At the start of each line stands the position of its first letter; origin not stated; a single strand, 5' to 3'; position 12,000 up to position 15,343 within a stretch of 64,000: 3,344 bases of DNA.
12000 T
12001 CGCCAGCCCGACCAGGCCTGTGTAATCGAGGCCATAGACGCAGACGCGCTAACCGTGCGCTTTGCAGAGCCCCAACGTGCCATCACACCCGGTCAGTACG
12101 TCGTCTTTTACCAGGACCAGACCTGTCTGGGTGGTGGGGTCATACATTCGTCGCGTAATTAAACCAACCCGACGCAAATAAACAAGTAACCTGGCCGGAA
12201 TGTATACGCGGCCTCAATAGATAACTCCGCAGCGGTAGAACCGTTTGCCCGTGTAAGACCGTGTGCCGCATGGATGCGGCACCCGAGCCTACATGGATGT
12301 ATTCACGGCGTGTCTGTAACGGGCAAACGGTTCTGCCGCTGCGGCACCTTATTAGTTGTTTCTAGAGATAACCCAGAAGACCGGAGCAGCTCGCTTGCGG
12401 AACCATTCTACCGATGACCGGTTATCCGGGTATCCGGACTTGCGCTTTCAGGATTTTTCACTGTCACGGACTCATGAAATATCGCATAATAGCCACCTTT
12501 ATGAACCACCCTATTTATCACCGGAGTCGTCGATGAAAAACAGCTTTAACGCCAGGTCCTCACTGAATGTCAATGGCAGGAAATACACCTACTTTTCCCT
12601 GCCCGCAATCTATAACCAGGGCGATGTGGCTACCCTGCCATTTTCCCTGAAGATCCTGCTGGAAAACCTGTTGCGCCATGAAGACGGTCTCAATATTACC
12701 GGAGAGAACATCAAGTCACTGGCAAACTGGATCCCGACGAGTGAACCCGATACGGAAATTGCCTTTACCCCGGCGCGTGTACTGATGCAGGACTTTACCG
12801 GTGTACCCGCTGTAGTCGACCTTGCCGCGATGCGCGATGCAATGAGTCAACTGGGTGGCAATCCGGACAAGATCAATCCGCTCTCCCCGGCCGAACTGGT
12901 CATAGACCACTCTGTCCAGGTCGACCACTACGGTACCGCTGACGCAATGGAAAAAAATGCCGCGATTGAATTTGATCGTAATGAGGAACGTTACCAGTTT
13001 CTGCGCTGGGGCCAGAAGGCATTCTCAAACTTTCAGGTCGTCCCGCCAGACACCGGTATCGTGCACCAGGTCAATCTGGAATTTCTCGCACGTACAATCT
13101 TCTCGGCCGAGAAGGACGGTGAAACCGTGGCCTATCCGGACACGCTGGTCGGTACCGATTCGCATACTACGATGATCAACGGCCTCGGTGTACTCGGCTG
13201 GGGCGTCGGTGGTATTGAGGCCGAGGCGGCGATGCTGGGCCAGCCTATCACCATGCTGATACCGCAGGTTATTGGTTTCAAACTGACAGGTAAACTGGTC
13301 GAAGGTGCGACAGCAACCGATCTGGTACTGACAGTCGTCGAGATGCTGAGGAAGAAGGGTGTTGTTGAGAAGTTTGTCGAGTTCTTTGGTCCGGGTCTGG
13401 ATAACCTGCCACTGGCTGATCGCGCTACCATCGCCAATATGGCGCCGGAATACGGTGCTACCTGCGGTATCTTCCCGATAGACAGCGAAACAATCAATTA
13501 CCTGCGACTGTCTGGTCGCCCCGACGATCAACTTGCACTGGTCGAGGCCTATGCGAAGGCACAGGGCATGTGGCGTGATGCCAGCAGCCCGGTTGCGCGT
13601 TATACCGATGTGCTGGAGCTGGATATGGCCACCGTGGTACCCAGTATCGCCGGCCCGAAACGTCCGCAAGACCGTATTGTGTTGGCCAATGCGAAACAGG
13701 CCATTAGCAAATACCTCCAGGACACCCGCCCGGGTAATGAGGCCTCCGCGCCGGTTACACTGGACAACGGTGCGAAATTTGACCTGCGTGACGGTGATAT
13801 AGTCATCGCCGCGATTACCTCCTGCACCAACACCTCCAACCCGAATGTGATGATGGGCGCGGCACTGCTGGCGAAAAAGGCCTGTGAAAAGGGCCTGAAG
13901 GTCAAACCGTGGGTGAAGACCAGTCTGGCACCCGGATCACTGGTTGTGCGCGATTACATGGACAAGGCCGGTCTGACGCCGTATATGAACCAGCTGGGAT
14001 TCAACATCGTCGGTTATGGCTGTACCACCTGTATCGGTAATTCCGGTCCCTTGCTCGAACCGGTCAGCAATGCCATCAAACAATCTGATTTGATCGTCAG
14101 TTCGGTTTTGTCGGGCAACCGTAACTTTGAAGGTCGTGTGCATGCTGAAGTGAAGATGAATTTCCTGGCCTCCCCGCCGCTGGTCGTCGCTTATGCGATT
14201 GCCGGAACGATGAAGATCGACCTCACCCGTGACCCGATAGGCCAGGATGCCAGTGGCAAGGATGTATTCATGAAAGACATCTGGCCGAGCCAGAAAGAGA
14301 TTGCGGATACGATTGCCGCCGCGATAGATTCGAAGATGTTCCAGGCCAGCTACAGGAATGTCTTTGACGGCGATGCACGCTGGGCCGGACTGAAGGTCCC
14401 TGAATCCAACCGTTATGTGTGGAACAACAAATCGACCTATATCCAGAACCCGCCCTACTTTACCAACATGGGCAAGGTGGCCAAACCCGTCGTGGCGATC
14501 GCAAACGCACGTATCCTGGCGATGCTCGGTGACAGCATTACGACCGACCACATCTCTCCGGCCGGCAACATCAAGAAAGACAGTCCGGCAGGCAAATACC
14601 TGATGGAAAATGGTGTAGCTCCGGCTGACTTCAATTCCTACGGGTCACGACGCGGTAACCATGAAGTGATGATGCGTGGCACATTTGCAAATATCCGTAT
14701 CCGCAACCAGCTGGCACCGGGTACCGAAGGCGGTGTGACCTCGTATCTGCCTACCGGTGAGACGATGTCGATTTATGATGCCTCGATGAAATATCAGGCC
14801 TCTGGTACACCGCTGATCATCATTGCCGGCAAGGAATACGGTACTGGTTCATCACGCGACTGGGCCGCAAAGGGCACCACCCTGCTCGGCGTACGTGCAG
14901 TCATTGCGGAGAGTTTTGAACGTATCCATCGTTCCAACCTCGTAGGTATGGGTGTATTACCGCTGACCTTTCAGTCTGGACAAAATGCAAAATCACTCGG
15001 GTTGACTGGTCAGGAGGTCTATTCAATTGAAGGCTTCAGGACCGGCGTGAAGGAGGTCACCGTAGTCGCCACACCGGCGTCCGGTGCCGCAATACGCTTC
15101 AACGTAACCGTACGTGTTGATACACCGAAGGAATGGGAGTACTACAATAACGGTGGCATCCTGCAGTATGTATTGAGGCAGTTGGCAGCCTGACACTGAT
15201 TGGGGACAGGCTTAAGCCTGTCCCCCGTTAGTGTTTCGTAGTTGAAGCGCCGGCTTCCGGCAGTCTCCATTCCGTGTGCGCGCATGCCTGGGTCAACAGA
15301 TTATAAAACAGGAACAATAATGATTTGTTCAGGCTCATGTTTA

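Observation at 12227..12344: Three-copy intergenic element: an almost invariant 61-nt two-hairpin core mounted on copy-specific 19-26 bp inverted repeats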

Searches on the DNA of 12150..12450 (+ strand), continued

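Call 78: search_with_rna_model(model_id=R1, sources=[L169, L170, L171, L172, L173], max_evalue=0.01, show_alignments=3)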
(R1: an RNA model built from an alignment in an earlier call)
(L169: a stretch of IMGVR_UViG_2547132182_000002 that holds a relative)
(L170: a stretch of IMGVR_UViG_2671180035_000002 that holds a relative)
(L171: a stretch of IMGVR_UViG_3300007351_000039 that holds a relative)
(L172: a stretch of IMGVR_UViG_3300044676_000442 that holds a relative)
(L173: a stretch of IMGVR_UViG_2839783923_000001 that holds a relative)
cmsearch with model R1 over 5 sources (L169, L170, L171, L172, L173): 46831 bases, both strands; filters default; matches with E-value up to 0.01: 5.
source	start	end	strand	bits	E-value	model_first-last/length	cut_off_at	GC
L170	13969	14068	+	26.1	1.4e-05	1-95/95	no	0.71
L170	13007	13106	-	25.9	1.6e-05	1-95/95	no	0.7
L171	666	760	+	23.1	0.00012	1-95/95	no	0.51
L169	171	263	-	20.3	0.00084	1-95/95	no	0.46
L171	3504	3596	+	19.7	0.0013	1-95/95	no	0.59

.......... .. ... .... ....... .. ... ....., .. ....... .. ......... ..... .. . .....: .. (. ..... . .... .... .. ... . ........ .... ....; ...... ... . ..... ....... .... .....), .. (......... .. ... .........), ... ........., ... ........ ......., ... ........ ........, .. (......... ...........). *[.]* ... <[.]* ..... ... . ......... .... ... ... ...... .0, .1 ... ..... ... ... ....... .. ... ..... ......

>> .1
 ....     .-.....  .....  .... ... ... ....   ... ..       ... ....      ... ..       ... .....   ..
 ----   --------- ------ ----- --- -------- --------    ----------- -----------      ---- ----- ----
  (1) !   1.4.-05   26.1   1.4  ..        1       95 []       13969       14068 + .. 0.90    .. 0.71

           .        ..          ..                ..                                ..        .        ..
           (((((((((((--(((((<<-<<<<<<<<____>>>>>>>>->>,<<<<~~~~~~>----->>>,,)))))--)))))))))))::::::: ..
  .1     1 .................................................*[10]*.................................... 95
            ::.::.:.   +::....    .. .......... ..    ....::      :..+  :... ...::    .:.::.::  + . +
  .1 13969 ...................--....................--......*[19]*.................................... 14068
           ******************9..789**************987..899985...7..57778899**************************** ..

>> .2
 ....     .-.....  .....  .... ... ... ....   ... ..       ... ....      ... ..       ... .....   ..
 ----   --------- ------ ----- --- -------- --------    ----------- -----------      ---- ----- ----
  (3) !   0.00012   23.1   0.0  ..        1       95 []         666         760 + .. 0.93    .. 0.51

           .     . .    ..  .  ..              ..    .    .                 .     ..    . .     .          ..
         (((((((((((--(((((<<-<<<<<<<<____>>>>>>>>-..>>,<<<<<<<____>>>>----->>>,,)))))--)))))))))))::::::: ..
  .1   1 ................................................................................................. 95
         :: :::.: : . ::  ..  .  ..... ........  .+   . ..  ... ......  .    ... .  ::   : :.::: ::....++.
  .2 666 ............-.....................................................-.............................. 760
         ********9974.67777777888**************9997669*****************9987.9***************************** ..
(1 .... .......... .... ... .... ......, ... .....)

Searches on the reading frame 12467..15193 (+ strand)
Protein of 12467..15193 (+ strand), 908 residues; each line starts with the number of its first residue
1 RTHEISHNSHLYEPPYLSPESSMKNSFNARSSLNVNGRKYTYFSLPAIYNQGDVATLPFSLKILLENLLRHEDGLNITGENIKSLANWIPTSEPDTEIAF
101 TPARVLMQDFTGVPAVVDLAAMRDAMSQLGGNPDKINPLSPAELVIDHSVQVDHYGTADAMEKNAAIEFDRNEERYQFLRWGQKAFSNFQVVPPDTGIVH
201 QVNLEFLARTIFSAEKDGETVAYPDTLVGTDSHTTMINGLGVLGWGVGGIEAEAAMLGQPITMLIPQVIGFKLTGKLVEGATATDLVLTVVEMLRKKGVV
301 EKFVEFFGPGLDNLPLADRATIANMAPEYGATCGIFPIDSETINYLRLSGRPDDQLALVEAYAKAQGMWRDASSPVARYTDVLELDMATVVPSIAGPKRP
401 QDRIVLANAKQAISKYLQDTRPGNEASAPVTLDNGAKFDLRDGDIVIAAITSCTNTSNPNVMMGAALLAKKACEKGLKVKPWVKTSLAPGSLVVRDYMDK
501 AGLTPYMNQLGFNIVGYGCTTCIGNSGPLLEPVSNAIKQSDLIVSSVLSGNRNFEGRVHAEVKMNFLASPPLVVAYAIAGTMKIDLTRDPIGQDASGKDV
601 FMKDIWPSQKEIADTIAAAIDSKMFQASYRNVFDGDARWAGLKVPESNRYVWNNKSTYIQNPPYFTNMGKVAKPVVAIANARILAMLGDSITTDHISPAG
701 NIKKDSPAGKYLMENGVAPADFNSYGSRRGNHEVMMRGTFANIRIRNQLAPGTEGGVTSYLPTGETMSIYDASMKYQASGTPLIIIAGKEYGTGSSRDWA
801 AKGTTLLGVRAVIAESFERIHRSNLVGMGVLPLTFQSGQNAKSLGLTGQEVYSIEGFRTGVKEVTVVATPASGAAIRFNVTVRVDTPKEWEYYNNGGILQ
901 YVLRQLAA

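Call 44: search_protein_families(library=pfam, proteins=[window:12467-15193:+])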
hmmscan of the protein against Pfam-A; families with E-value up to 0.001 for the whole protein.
window:12467-15193:+ (908 aa): 2 families
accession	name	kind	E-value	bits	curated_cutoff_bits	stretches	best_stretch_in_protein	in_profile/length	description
PF00330.25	Aconitase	-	7.3e-172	572.9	28.7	1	95-580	13-463/463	Aconitase family (aconitate hydratase)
PF00694.25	Aconitase_C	-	4.6e-46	156.8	22.8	1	710-836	3-129/131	Aconitase C-terminal domain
